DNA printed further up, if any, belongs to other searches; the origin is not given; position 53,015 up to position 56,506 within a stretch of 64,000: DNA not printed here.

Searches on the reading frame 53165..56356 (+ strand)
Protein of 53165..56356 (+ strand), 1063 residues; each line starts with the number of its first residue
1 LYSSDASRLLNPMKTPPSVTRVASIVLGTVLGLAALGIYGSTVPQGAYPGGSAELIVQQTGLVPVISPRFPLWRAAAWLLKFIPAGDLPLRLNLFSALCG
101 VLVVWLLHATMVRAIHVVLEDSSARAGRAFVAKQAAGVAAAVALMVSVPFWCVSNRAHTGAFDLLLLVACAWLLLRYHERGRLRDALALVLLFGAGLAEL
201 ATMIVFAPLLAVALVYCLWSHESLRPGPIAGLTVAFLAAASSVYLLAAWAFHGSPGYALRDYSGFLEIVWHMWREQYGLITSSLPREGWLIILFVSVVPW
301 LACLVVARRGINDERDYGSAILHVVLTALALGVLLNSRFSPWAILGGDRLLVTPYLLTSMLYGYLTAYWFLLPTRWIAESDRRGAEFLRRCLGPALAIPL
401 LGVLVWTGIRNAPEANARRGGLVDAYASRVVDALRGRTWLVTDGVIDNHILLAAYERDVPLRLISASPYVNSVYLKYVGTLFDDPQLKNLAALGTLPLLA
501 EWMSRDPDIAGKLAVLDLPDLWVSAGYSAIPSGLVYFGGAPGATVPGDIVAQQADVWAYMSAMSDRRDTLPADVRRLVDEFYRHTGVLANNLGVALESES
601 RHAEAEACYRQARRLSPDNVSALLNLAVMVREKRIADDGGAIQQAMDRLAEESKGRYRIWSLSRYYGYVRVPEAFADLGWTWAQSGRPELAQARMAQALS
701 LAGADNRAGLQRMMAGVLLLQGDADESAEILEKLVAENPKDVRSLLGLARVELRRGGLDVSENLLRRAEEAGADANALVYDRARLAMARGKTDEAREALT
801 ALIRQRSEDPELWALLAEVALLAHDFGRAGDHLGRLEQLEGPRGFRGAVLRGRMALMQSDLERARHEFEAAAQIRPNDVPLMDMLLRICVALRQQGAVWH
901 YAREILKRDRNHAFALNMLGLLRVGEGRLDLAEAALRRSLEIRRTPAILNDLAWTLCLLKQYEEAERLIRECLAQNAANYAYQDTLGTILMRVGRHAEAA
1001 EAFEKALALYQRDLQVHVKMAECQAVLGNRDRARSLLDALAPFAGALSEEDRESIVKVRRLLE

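Call 5: search_protein_families(library=ncbifam, proteins=[window:53165-56356:+], max_evalue=0.1)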
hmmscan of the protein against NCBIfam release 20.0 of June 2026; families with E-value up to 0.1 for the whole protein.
window:53165-56356:+ (1063 aa): 20 families
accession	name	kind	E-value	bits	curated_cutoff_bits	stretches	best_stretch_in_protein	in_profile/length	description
TIGR02917.1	PEP_TPR_lipo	equivalog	2.3e-37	128.4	312.2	3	847-1041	705-898/899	XrtA/PEP-CTERM system TPR-repeat protein PrsT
TIGR02521.1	type_IV_pilW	equivalog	2.1e-19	70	154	2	906-1038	58-193/234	type IV pilus biogenesis/stability protein PilW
TIGR02552.1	LcrH_SycD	equivalog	2.8e-17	62.7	104.8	2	952-1045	24-117/136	SycD/LcrH family type III secretion system chaperone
NF040959.1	MamA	equivalog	9.2e-15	54.6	200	1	901-1021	59-180/204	magnetosome protein MamA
NF052400.1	M48_BAM_BepA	equivalog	5e-09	35.4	570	2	690-849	289-446/483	beta-barrel assembly-enhancing protease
NF033920.0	C39_PA2778_fam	equivalog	3.7e-08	33.1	150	1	681-801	133-249/255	PA2778 family cysteine peptidase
TIGR03939.1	PGA_TPR_OMP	equivalog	2.7e-07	29.2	366.65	2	706-807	393-494/800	poly-beta-1,6 N-acetyl-D-glucosamine export porin PgaA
TIGR00540.1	TPR_hemY_coli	hypoth_equivalog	6.7e-07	28.4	142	2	828-977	135-292/385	heme biosynthesis-associated TPR protein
NF052415.1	T3SS_chap_SctY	equivalog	9.6e-07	29.3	70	4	783-866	13-98/106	type III secretion apparatus assembly chaperone SctY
NF047371.1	FlcA_CTERM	equivalog_domain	1.6e-06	26.9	300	1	959-1015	203-258/646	periplasmic flagellar collar protein FlcA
NF033758.1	gliding_GltE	equivalog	4.2e-06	26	225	1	853-932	230-309/411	adventurous gliding motility TPR repeat lipoprotein GltE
NF002725.1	PRK02603.1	equivalog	1.6e-05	25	143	0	586-633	72-119/173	photosystem I assembly protein Ycf3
NF033762.1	social_mot_Tgl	equivalog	0.00011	21.7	225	1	859-1038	45-228/252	social motility TPR repeat lipoprotein Tgl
NF008017.0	PRK10747.1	equivalog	0.00019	20.4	608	1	962-1009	310-357/398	protoheme IX biogenesis protein HemY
TIGR00990.1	3a0801s09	subfamily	0.00038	19.2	757.25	0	961-1038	309-389/615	mitochondrial import receptor subunit TOM70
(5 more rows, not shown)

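Call 6: search_protein_families(library=pfam, proteins=[window:53165-56356:+], max_evalue=0.1)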
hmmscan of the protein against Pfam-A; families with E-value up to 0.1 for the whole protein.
window:53165-56356:+ (1063 aa): 30 families (the best 25 are shown)
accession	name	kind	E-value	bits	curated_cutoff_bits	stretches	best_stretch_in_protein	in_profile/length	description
PF14559.12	TPR_19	-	7e-27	94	25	4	991-1042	2-53/68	Tetratricopeptide repeat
PF07719.23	TPR_2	-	1.4e-25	87.6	27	3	984-1011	5-32/34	Tetratricopeptide repeat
PF13432.12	TPR_16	-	2.3e-22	79.5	32.7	4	780-831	1-52/65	Tetratricopeptide repeat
PF00515.34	TPR_1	-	6.3e-18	64.2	27.8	2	590-619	5-34/34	Tetratricopeptide repeat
PF13424.12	TPR_12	-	1.8e-17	63.7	30.1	5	916-974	6-73/77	Tetratricopeptide repeat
PF13428.12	TPR_14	-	8.2e-17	60.5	23.5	4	778-818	3-43/44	Tetratricopeptide repeat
PF13181.12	TPR_8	-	7e-16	57.4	25.7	1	986-1010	7-31/34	Tetratricopeptide repeat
PF23914.1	TPR_CcmH_CycH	-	1.7e-13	51.1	42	2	970-1038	40-111/158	Cytochrome c-type biogenesis protein H TPR domain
PF13431.12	TPR_17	-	1.4e-12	47.2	24.4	0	947-966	14-33/34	Tetratricopeptide repeat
PF13414.12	TPR_11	-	3e-11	43.2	26.8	1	601-627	9-35/42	TPR repeat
PF11028.14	TMEM260-like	-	8.3e-11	42.4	24.2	1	52-219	2-173/179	Protein O-mannosyl-transferase TMEM260-like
PF25064.1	ARM_TT21_5th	-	9.2e-08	32.8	27.8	1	713-777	6-71/117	TT21 fifth ARM repeats domain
PF25063.1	ARM_TT21_C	-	5.5e-07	30.1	35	1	960-1021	109-171/209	Tetratricopeptide repeat protein 21 C-terminal ARM domain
PF13174.12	TPR_6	-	2.4e-06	28.3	26.3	0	780-805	4-29/33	Tetratricopeptide repeat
PF13374.12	TPR_10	-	7.9e-06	26.2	27.5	2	948-974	4-30/42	Tetratricopeptide repeat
PF13231.12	PMT_2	-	1.8e-05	25.5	26.1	1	134-240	49-155/160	Dolichyl-phosphate-mannose-protein mannosyltransferase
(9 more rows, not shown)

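Call 87: list_cluster_members(proteins=[P0001, P0028, window:53201-56356:+, P0100, P0150])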
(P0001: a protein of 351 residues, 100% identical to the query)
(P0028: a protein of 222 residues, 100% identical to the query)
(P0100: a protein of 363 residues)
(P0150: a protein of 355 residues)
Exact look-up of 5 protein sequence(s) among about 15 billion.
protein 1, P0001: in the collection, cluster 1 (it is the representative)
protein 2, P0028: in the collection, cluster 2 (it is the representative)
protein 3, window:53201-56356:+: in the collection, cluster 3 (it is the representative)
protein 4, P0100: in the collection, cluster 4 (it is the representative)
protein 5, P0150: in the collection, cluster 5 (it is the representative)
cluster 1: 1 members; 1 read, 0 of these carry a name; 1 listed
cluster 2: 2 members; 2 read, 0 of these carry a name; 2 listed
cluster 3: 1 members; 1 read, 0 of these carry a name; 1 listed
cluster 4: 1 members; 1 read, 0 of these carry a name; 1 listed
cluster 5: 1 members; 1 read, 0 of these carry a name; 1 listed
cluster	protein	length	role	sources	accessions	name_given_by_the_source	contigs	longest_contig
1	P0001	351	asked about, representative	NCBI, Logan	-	-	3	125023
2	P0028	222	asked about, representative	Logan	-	-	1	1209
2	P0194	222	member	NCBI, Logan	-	-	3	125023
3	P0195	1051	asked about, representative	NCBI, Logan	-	-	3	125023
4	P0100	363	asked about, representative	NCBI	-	-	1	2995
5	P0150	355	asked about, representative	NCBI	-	-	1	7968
